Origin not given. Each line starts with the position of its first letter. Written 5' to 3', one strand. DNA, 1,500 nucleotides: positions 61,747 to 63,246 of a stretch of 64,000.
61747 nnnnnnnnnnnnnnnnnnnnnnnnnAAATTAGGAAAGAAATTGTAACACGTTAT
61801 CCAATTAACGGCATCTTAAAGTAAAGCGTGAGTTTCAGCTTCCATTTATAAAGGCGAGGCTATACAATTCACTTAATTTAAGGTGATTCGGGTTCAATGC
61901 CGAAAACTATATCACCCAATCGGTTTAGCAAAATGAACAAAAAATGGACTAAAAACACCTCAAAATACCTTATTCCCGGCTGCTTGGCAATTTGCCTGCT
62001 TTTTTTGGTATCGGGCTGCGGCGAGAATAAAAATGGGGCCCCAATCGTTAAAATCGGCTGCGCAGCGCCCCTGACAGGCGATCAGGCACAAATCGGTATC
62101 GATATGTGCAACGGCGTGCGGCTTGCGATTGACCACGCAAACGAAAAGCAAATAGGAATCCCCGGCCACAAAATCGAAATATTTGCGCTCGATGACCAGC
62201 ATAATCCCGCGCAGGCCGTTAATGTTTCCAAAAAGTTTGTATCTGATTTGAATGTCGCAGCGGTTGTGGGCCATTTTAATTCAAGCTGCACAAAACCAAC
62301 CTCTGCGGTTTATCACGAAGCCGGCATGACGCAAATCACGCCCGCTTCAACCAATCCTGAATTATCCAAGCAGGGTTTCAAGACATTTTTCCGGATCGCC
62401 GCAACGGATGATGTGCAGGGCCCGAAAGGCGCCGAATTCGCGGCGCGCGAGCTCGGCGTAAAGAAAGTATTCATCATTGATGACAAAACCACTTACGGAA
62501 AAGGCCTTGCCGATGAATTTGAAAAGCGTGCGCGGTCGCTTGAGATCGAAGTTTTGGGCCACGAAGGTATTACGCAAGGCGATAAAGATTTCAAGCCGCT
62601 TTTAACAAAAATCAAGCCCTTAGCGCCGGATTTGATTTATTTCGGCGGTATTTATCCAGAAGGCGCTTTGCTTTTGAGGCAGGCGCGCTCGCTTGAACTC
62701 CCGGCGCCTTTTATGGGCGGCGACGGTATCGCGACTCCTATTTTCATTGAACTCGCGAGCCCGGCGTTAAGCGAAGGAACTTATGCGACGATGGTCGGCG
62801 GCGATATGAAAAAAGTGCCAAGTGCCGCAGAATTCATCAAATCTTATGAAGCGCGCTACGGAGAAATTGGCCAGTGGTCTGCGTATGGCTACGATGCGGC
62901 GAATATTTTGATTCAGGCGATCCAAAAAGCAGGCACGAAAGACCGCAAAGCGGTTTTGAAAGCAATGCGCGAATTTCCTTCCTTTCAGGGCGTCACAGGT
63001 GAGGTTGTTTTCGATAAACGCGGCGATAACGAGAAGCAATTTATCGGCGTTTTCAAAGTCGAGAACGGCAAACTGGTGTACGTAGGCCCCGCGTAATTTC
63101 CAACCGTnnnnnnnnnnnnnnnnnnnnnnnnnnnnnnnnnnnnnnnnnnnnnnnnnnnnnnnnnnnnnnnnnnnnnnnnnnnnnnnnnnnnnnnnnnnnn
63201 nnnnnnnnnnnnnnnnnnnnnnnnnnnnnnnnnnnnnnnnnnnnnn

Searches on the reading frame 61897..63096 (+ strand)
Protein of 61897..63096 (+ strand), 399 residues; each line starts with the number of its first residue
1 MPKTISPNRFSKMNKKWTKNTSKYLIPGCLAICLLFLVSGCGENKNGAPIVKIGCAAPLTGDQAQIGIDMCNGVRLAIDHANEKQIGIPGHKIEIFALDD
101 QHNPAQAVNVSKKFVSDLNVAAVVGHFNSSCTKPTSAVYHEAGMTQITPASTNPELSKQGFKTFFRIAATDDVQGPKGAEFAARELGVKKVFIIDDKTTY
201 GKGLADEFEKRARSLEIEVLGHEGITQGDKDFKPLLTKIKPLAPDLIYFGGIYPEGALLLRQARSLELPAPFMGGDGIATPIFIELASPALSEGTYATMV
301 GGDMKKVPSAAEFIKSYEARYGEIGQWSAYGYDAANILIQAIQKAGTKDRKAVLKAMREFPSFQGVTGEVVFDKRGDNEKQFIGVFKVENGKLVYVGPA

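Call 57: find_encoding_contigs(protein=window:61897-63096:+, flank=10000, max_places=3)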
Protein window:61897-63096:+ (399 aa): 2 contigs read that carry it; 1 place shown.
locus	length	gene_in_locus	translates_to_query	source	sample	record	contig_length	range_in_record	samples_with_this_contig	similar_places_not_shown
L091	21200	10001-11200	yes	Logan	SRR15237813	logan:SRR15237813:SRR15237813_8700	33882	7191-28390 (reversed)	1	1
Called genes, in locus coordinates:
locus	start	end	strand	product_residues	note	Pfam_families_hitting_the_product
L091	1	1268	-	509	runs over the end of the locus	PF03062:MBOAT, PF13813:MBOAT_2 (faint)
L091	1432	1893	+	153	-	PF11026:DUF2721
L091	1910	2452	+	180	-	-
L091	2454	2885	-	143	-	-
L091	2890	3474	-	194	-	PF11249:DUF3047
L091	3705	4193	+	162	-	PF01641:SelR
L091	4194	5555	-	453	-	PF05222:AlaDh_PNT_N, PF01262:AlaDh_PNT_C (weak)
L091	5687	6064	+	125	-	PF00072:Response_reg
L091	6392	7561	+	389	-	PF17785:PUA_3, PF10672:Methyltrans_SAM, PF02475:TRM5-TYW2_MTfase, PF03602:Cons_hypoth95 (weak), PF05175:MTS (weak)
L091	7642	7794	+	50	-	-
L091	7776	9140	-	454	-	-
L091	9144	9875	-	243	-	PF01209:Ubie_methyltran, PF13489:Methyltransf_23, PF01728:FtsJ (weak), PF13847:Methyltransf_31, PF08241:Methyltransf_11, PF08242:Methyltransf_12, PF13649:Methyltransf_25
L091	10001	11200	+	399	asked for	PF13458:Peripla_BP_6, PF13433:Peripla_BP_5, PF01094:ANF_receptor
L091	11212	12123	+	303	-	PF02653:BPD_transp_2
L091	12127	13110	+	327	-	PF02653:BPD_transp_2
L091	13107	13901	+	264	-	PF00005:ABC_tran, PF13304:AAA_21 (weak), PF12399:BCA_ABC_TP_C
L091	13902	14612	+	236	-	PF00005:ABC_tran, PF13304:AAA_21 (faint)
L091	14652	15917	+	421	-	PF04851:ResIII, PF00270:DEAD, PF00271:Helicase_C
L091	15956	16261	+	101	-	PF01541:GIY-YIG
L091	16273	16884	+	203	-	-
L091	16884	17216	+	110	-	-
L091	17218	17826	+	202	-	-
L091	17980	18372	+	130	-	-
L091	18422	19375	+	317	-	PF17125:Methyltr_RsmF_N, PF22458:RsmF-B_ferredox, PF01189:Methyltr_RsmB-F, PF13847:Methyltransf_31 (weak)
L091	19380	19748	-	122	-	-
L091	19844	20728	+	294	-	PF02219:MTHFR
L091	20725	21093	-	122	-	-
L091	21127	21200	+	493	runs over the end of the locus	PF00370:FGGY_N, PF02782:FGGY_C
